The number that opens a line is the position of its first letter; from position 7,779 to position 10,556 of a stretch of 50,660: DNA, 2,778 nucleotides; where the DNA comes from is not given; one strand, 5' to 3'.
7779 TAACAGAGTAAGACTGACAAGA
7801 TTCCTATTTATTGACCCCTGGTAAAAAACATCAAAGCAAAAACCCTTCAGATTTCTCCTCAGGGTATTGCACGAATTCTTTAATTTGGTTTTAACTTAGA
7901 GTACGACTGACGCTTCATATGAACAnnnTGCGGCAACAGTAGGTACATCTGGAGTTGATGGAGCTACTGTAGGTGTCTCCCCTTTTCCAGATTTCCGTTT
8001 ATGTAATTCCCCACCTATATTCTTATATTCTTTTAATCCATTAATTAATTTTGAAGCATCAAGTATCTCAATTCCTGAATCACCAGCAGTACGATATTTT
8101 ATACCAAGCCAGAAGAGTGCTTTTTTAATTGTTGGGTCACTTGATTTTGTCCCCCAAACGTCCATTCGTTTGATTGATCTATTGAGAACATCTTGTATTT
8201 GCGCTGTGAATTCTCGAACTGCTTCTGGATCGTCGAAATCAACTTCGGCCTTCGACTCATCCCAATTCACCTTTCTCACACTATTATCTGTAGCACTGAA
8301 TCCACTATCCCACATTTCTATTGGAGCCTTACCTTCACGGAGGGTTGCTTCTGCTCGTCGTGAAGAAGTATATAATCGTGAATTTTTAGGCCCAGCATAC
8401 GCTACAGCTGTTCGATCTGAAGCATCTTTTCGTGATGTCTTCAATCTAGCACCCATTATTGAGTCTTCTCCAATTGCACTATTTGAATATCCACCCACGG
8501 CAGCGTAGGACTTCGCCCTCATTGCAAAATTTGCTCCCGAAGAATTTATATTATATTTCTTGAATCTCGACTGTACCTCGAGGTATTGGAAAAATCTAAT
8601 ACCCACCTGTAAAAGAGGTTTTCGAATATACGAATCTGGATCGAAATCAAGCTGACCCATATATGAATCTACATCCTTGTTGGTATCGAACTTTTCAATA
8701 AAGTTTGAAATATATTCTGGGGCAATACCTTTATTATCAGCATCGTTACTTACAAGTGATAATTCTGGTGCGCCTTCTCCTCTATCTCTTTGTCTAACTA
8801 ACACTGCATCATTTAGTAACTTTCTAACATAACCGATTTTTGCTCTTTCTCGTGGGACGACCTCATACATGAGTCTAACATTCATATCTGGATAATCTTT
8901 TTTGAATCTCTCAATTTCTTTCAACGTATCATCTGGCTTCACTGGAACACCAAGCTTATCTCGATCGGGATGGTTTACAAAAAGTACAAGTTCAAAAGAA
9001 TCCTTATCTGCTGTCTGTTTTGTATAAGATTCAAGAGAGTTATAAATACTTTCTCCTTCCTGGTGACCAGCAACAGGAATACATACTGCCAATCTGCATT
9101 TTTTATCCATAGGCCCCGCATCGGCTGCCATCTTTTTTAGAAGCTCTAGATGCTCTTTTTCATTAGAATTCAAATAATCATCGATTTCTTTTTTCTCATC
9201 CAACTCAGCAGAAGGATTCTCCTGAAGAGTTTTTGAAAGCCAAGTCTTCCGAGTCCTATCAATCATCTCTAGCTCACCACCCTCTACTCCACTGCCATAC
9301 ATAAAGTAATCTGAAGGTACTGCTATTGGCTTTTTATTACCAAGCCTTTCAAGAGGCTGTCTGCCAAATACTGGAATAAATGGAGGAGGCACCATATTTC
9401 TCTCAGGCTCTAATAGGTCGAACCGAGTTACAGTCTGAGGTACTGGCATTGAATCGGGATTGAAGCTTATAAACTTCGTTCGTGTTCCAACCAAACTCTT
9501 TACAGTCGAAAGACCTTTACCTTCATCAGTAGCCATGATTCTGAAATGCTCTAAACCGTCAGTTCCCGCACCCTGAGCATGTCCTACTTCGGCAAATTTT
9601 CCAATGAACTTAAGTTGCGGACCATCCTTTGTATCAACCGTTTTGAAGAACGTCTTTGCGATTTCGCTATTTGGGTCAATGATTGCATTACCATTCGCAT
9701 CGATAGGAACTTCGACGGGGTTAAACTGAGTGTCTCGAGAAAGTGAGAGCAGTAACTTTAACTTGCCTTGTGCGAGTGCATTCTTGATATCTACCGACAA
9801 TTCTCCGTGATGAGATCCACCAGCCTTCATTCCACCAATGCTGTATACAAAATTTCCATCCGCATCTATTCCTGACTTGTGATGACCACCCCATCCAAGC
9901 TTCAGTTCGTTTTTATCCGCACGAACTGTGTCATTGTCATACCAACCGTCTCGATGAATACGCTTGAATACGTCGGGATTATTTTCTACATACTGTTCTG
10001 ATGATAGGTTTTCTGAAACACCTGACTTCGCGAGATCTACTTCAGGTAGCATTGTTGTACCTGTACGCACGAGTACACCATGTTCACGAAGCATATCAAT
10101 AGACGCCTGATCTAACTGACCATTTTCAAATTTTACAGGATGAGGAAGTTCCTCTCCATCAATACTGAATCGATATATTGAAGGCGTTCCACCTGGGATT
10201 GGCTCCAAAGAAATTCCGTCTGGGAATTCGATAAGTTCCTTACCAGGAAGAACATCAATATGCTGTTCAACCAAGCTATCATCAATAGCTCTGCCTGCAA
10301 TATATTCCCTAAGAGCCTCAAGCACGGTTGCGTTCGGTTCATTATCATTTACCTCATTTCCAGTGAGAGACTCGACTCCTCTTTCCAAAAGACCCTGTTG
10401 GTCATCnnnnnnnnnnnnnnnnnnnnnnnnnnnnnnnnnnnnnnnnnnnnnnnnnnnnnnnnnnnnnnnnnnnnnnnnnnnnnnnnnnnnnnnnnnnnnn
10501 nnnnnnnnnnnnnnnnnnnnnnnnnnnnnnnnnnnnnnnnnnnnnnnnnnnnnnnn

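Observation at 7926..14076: Four-gene operon: acidic coiled-coil protein, two small acidic proteins and a 1330-aa GT-domain giant, with no characterised counterpart I can name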

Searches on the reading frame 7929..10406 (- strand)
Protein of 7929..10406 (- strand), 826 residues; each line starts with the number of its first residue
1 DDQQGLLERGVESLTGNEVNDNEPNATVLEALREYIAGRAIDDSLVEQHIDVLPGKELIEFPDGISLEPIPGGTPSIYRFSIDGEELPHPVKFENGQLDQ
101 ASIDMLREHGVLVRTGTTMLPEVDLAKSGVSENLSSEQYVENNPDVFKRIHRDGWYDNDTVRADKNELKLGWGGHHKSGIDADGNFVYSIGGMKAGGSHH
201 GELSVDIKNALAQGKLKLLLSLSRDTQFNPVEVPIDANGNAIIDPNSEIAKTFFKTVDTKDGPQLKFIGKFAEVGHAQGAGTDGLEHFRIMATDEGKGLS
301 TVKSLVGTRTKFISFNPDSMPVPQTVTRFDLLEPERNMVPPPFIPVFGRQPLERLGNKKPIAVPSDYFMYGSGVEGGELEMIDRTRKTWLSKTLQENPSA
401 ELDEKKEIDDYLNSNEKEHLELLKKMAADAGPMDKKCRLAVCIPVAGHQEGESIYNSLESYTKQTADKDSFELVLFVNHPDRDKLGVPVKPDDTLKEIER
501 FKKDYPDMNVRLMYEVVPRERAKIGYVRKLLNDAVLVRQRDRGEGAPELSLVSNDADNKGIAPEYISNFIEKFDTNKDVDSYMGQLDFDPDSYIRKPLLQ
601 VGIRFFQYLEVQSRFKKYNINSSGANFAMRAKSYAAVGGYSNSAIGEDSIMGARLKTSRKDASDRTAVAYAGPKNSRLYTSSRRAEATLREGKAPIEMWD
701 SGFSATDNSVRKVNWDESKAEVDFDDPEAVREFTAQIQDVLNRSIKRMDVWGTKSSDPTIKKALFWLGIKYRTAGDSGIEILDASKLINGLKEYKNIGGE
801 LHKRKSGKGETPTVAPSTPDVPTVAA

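Call 51: predict_structure(alignment_id=A4)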
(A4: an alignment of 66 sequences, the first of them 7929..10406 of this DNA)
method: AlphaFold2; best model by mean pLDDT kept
length: 826 residues; sequences in the alignment: 66
mean_pLDDT: 83.0   pTM: 0.59
mean pLDDT of the five models: 83.0, 82.8, 81.7, 81.2, 80.6
residues with pLDDT >= 90: 488; 70-90: 162; 50-70: 73; < 50: 103
segments of 3 or more residues with pLDDT < 50: 1-25, 38-47, 158-166, 307-311, 335-341, 343-367, 369-374, 814-822, 824-826
pLDDT, mean of each block of 10 residues (from residue 1): 37 40 48 52 47 85 86 83 90 90 92 85 57 88 93 66 54 89 94 65 74 94 96 95 94 90 89 94 93 91 65 58 86 55 42 39 42 56 87 97 98 97 98 98 96 96 97 98 93 97 98 96 94 98 95 96 98 97 94 93 93 74 89 97 83 92 92 93 91 90 71 70 94 97 92 89 97 95 98 94 87 48 44
secondary structure, 60 per line:
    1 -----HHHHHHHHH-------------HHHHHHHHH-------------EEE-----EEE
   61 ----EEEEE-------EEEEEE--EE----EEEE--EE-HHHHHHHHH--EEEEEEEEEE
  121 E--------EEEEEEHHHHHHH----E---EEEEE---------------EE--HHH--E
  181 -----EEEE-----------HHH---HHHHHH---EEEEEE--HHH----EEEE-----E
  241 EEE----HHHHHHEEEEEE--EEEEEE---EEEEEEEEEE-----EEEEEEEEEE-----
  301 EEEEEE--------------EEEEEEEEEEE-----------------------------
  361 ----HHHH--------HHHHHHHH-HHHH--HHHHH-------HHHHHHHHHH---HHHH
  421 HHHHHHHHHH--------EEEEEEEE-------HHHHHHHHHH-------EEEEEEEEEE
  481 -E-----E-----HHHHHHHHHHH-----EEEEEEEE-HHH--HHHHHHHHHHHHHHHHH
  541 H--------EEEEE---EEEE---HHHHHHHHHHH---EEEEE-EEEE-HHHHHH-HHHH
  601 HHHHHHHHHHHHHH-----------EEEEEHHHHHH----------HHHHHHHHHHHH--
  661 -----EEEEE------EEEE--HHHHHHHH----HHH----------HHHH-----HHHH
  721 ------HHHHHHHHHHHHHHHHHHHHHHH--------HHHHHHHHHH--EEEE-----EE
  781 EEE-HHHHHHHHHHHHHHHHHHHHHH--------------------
elements in order (helices of 4 or more, strands of 3 or more residues): H6-14 H28-36 E50-52 E58-60 E65-69 E77-82 E91-94 H100-108 E111-121 E130-135 H136-142 E151-155 E186-189 H207-212 E216-221 E231-234 E240-243 H248-253 E254-259 E262-267 E271-280 E286-295 E301-306 E321-331 H365-368 H377-384 H386-389 H392-396 H404-413 H417-430 E439-446 H454-463 E471-480 H494-504 E510-517 H524-541 E550-554 E558-561 H565-575 E579-583 E585-588 H590-595 H597-614 E626-630 H631-636 H647-658 E666-670 E677-680 H683-690 H708-711 H717-720 H727-749 H758-767 E770-773 E779-783 H785-806
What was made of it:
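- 9390..10409 (-): Giant, aa 504-843: conserved beta-rich central domain (motif WYDNDT..FDKNEL; invariant W659, T664, D668, E671). No known family. Most 10-residue blocks have pLDDT 83-96, with dips, in the second model (call 51).
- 7929..9347 (-): Giant, aa 858-1330: swappable C-terminal cassette. The GT2/GT-A core is about aa 940-1290 (nt 8049-9101). The DxD motif D1059-A-D1061 is at nt 8736-8744. E1151-D1152 is the likely catalytic-base motif. pLDDT about 95 (call 51).
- On GT2 / GT-A glycosyltransferase superfamily: AlphaFold2 model of aa 505-1330 has pLDDT about 95 over aa 890-1300 (call 51).
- Checked: an AlphaFold2 model with pLDDT about 95 over that domain (call 51);
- The GT-A fold is modelled with high confidence (call 51).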

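Call 53: fold_search(model_id=the predicted structure, library=pdb)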
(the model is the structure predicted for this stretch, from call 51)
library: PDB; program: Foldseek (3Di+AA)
matches with E <= 10: 1300; with E <= 0.001: 148
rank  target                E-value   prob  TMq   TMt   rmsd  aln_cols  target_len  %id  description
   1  6yv7_B                8.0e-10  1.00  0.22  0.48  18.7       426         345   14  Mannosyltransferase PcManGT from Pyrobaculum calidifontis (released 2020-07-22)
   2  8smn_A                6.2e-09  1.00  0.24  0.36  19.5       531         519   11  Xenopus laevis hyaluronan synthase 1, nascent HA polymer bound state (released 2024-05-01)
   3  6yv7_A                1.9e-08  1.00  0.22  0.48  18.0       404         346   14  Mannosyltransferase PcManGT from Pyrobaculum calidifontis (released 2020-07-22)
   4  8smp_A                3.9e-08  1.00  0.23  0.35  20.8       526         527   11  Xenopus laevis hyaluronan synthase 1, UDP-bound, gating loop inserted state (released 2024-05-01)
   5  9yq2_A                6.8e-08  1.00  0.22  0.35  20.9       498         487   11  Chlorella virus hyaluronan synthase bound to DDM (released 2025-12-10)
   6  9jn3_A                1.1e-07  1.00  0.22  0.55  11.2       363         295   14  Crystal structure of AvpGT in complex with Ara-A (released 2025-01-29)
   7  9yq5_A                1.6e-07  1.00  0.22  0.35  20.5       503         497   11  Chlorella virus hyaluronan synthase bound to an inserted UDP-GlcA (released 2025-12-10)
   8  8smm_A                2.1e-07  1.00  0.23  0.35  15.8       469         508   12  Xenopus laevis hyaluronan synthase 1 (released 2024-05-01)
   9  8sne_A                2.2e-07  1.00  0.23  0.37  19.4       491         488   11  Chlorella virus Hyaluronan Synthase bound to GlcA extended GlcNAc primer and UDP (released 2024-05-01)
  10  9omn_B                4.7e-07  1.00  0.19  0.55  11.0       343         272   12  WrtF fucosyltransferase - GDP-2-deoxy-2-fluoro-beta-L-fucose (released 2025-10-29)
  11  9jma_A                7.0e-07  1.00  0.21  0.51  11.6       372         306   12  Crystal structure of glycosyltransferase AvpGT (released 2025-01-29)
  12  8snc_A                7.0e-07  1.00  0.23  0.36  16.5       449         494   14  Chlorella virus Hyaluronan Synthase bound to GlcA extended GlcNAc primer (released 2024-05-01)
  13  9jn3_B                7.8e-07  1.00  0.21  0.52  11.3       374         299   13  Crystal structure of AvpGT in complex with Ara-A (released 2025-01-29)
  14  7sp7_A                8.2e-07  1.00  0.23  0.36  15.4       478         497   10  Chlorella virus hyaluronan synthase inhibited by UDP (released 2022-04-06)
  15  5tzk                  1.1e-06  1.00  0.21  0.47  11.3       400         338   14  Crystal structure of S. aureus TarS 1-349 in complex with UDP (released 2017-01-04)
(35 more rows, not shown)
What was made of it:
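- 7929..9347 (-): Foldseek hits: PcManGT 8e-10, hyaluronan synthases, TarS, TarP, RmlT, BcsA (call 53).
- On GT2 / GT-A glycosyltransferase superfamily: There are 148 Foldseek PDB hits at E<=1e-3, and all 50 listed are glycosyltransferases or polysaccharide synthases (call 53).
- Checked: 148 Foldseek PDB matches at E<=1e-3, with all 50 listed rows being glycosyltransferases or polysaccharide synthases (call 53).
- All 50 listed Foldseek PDB matches, down to E 1.3e-5, are glycosyltransferases or polysaccharide synthases (call 53). The nearest structures are envelope-polymer and lipid-linked-sugar GT2 enzymes (call 53). Hyaluronan, cellulose and chitin synthases are among the top Foldseek matches (call 53).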
